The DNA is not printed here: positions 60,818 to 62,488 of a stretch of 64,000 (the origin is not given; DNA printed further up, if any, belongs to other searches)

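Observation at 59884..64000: Second, divergent GRE locus: GRE (GCxE type), FGGY kinase and a second PMI-like cupin, with no activase in view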

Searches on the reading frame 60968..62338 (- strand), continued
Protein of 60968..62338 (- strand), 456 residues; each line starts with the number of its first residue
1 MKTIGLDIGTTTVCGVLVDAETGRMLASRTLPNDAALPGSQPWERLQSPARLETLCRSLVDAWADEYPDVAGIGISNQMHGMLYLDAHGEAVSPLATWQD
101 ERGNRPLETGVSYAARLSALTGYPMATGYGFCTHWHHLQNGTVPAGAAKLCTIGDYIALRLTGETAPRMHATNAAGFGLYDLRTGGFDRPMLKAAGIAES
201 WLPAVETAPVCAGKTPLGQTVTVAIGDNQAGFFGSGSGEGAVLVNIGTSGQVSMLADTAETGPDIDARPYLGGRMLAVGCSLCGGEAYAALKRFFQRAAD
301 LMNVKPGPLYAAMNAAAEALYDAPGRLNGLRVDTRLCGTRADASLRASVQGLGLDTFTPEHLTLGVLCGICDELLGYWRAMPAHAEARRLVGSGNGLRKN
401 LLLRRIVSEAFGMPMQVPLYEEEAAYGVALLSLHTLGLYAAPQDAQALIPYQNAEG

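Call 39: search_protein_families(library=pfam, proteins=[L001:5423-6595:-, L001:6688-7593:+], max_evalue=0.001)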
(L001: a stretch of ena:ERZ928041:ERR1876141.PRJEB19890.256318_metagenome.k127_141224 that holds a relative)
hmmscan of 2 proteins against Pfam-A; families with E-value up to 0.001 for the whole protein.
L001:5423-6595:- (390 aa): 3 families
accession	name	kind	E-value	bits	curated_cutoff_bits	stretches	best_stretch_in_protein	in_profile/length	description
PF00480.26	ROK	-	2.8e-42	145.7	22.9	1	92-368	9-282/294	ROK family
PF12802.13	MarR_2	-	8.1e-07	29.6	27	1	18-57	9-50/61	MarR family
PF13412.12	HTH_24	-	0.00012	22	21.9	1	24-56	13-46/48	Winged helix-turn-helix DNA-binding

L001:6688-7593:+ (301 aa): 2 families
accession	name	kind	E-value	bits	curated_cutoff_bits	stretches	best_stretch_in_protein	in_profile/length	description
PF04055.27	Radical_SAM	-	1.4e-15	58.3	29.5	1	34-232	1-158/166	Radical SAM superfamily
PF13353.11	Fer4_12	-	9.8e-09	36.1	22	1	27-55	2-30/137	4Fe-4S single cluster domain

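Call 48: search_protein_families(library=ncbifam, proteins=[L001:6688-7590:+, L001:5423-6595:-], max_evalue=0.001)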
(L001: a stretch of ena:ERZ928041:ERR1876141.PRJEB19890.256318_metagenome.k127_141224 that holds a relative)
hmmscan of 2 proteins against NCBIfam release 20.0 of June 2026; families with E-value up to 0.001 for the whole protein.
L001:6688-7590:+ (301 aa): 19 families
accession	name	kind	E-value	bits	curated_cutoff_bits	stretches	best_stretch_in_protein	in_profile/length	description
TIGR02494.1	PFLE_PFLC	subfamily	4.5e-55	187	174.35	1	26-292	10-290/293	glycyl-radical enzyme activating protein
NF048010.1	SfplDhtActHpsHDes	equivalog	4.5e-45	153.7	430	1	26-283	17-290/298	(2S)-3-sulfopropanediol dehydratase activating enzyme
NF033719.1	ind_deCO2_activ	equivalog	7.1e-44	150.3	425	1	26-284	12-285/302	indoleacetate decarboxylase activase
TIGR04395.1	cutC_activ_rSAM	equivalog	2.5e-42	145.3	360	1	26-295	16-301/309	choline TMA-lyase-activating enzyme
NF033717.2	HPDL_rSAM_activ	equivalog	2.5e-42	145.2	420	1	26-284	15-289/311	4-hydroxyphenylacetate decarboxylase activase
TIGR02493.1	PFLA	equivalog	1.7e-41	142.2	231.75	2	106-290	42-231/235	pyruvate formate-lyase-activating protein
NF043069.1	T4HPD_activ_SAM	equivalog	4.6e-35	121.4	425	1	27-291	14-288/299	trans-4-hydroxy-L-proline dehydratase activase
TIGR04003.1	rSAM_BssD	equivalog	5.8e-35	120.9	496.45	2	81-286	81-288/314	[benzylsuccinate synthase]-activating enzyme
NF048008.1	SfplDhtActHpfHKleb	equivalog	5.4e-31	108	500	2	128-287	126-285/308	(2S)-3-sulfopropanediol dehydratase activating enzyme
NF008356.0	PRK11145.1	equivalog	4.2e-29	101.6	375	2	109-298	50-244/246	pyruvate formate lyase 1-activating protein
TIGR04041.1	activase_YjjW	hypoth_equivalog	1.4e-26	93.5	250.2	1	27-265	14-246/276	YjjW family glycine radical enzyme activase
NF007483.0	PRK10076.1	equivalog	7.7e-26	90.9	326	1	26-284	33-273/292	[formate-C-acetyltransferase]-activating enzyme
TIGR02495.1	NrdG2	equivalog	1.8e-15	56.8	131.15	2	107-234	44-173/193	anaerobic ribonucleoside-triphosphate reductase activating protein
TIGR03963.1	rSAM_QueE_Clost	equivalog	1.2e-06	28.3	260.1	0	132-172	68-108/219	putative 7-carboxy-7-deazaguanine synthase QueE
TIGR03365.1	Bsubt_queE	equivalog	3.1e-05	23.6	206.1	0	132-197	76-138/238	7-carboxy-7-deazaguanine synthase QueE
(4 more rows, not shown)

L001:5423-6595:- (390 aa): 11 families
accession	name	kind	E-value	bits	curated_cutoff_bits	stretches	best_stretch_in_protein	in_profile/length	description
NF049930.1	TransRegMlc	equivalog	2e-41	142.7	530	1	11-385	13-398/405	sugar metabolism global transcriptional regulator Mlc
NF047937.1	TransRegNagC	equivalog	1.6e-38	133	650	1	12-385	9-392/399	DNA-binding transcriptional regulator NagC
TIGR00744.1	ROK_glcA_fam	subfamily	6.9e-31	107.7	260.35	1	122-368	40-299/318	ROK family glucokinase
NF003461.0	PRK05082.1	subfamily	1.2e-25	90.5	283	1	125-331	41-244/291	N-acetylmannosamine kinase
NF047821.1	NactlManKinNanK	equivalog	3.4e-23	82.6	450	1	99-330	18-243/288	N-acetylmannosamine kinase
NF007251.0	PRK09698.1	equivalog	6.3e-17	61.8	253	1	83-331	7-249/304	allose kinase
NF045551.1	GK_Pyrobac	equivalog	1.7e-13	50.6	500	1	143-347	50-253/294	ATP-dependent glucokinase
NF009835.0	PRK13310.1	equivalog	2.3e-13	50.1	380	1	142-347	60-271/303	N-acetylglucosamine kinase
NF042998.1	bglucokin_BglK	equivalog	4.7e-11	42.5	550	1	122-354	37-267/291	beta-glucoside kinase BglK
NF007108.0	PRK09557.1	equivalog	4.7e-09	36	443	1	143-344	60-268/303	fructokinase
NF009836.0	PRK13311.1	equivalog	5.4e-07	29.1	551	1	164-319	79-244/256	N-acetyl-D-glucosamine kinase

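Call 70: predict_structure(alignment_id=A1)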
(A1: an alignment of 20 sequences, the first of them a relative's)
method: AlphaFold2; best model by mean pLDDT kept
length: 789 residues; sequences in the alignment: 20
mean_pLDDT: 79.8   pTM: 0.86
mean pLDDT of the five models: 79.8, 77.9, 77.8, 72.3, 71.3
residues with pLDDT >= 90: 300; 70-90: 302; 50-70: 109; < 50: 78
segments of 3 or more residues with pLDDT < 50: 1-3, 84-102, 315-321, 629-667, 761-763, 784-789
pLDDT, mean of each block of 10 residues (from residue 1): 65 88 74 89 93 95 89 78 47 36 65 83 92 88 79 67 83 97 97 96 98 96 92 93 96 96 87 72 95 94 91 53 81 94 94 76 93 90 76 89 91 76 79 76 81 70 84 93 92 86 91 93 89 80 82 92 84 76 79 85 94 90 71 38 38 38 45 79 69 77 93 81 68 70 80 62 59 63 45
secondary structure, 60 per line:
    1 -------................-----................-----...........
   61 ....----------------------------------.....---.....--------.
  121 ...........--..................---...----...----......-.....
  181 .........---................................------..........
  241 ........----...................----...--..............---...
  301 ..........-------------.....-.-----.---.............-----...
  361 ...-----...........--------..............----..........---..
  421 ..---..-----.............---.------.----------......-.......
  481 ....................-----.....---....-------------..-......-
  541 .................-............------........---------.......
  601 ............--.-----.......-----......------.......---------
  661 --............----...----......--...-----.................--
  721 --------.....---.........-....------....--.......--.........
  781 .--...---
elements in order (helices of 4 or more, strands of 3 or more residues): H8-23 H29-44 H50-64 H99-103 H107-111 H120-131 H134-151 E155-157 E162-164 H169-174 H176-189 H193-224 H231-248 H253-271 E276-278 H283-294 H298-310 E324-328 H340-352 E358-363 H369-379 E388-391 H392-401 H406-411 E412-415 E419-422 E433-436 H437-445 H467-472 H474-500 H506-510 H514-517 E534-539 H541-557 H559-570 H577-584 H594-612 E621-627 H633-638 H645-651 H663-674 E686-691 H702-718 E729-733 H737-745 H747-750 E757-760 E763-766 H772-781

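Call 71: list_cluster_members(proteins=[P0025, P0065, P0215, P0202])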
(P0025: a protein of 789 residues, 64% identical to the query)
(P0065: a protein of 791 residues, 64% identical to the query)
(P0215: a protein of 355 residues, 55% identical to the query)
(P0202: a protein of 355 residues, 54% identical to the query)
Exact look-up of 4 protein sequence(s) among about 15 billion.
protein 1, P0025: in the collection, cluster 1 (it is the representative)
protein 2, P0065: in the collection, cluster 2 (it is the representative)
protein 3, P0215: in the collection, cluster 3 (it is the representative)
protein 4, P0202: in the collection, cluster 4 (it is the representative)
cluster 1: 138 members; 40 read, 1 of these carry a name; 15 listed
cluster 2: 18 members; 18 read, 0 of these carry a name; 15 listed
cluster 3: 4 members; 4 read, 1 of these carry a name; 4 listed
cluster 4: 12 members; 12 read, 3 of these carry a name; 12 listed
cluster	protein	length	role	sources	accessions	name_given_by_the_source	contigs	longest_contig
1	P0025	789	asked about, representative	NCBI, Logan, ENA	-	-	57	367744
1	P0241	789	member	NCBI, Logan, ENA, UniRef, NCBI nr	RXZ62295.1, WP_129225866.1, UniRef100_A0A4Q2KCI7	hypothetical protein ESZ91_07835 [Candidatus Borkfalkia ceftriaxoniphila] | Formate acetyltransferase n=1 Tax=Candidatus Borkfalkia ceftriaxoniphila TaxID=2508949 ... | pyruvate formate lyase family protein [Candidatus Borkfalkia ceftriaxoniphila]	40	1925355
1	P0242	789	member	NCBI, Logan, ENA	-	-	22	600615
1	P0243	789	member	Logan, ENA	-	-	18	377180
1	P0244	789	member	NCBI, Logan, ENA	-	-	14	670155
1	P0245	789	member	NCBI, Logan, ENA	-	-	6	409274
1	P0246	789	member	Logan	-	-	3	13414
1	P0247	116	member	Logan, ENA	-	-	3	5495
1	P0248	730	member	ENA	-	-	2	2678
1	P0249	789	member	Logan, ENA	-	-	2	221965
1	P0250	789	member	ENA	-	-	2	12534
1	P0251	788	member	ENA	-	-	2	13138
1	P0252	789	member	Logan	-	-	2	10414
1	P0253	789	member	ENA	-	-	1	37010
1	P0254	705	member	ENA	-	-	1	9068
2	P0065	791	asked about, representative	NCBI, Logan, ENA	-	-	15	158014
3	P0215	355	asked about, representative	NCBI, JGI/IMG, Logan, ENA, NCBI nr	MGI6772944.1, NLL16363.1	MAG: mannose-6-phosphate isomerase [Clostridiales bacterium] | mannose-6-phosphate isomerase | mannose-6-phosphate isomerase [Clostridiales bacterium]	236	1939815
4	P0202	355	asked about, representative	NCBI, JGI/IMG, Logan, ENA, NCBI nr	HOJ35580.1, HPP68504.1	MAG TPA: class I mannose-6-phosphate isomerase [Clostridiales bacterium] | class I mannose-6-phosphate isomerase [Clostridiales bacterium]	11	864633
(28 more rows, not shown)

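Call 73: search_protein_representatives(protein=P0001)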
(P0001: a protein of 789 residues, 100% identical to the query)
Query: 789 residues. Proteins with E-value up to 0.001 (for the whole library): 3308; up to 1e-10: 2133; up to 1e-30: 607. The best 150 are listed.
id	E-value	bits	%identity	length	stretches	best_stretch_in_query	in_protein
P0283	0.0e+00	1044.1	59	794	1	9-787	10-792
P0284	1.3e-296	1002.2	58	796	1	11-789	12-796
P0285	3.2e-230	782.7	69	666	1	288-787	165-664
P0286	1.4e-222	757.4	61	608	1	11-595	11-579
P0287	2.1e-193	660.9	45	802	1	16-786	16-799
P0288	3.8e-193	660.1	55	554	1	235-784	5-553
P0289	1.8e-152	525.6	50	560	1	20-569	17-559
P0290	1.5e-134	466.3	39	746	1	7-771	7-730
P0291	2.4e-134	465.6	59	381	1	7-380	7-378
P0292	4.4e-133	461.5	64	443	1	473-788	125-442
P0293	1.2e-125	436.8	36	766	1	28-783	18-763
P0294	8.4e-125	434.1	68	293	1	512-787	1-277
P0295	3.4e-113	395.7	51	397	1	405-786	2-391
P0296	3.2e-109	382.6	51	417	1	13-409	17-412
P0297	3.2e-108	379.3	63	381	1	301-582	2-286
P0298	6.5e-104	365.0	35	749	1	125-782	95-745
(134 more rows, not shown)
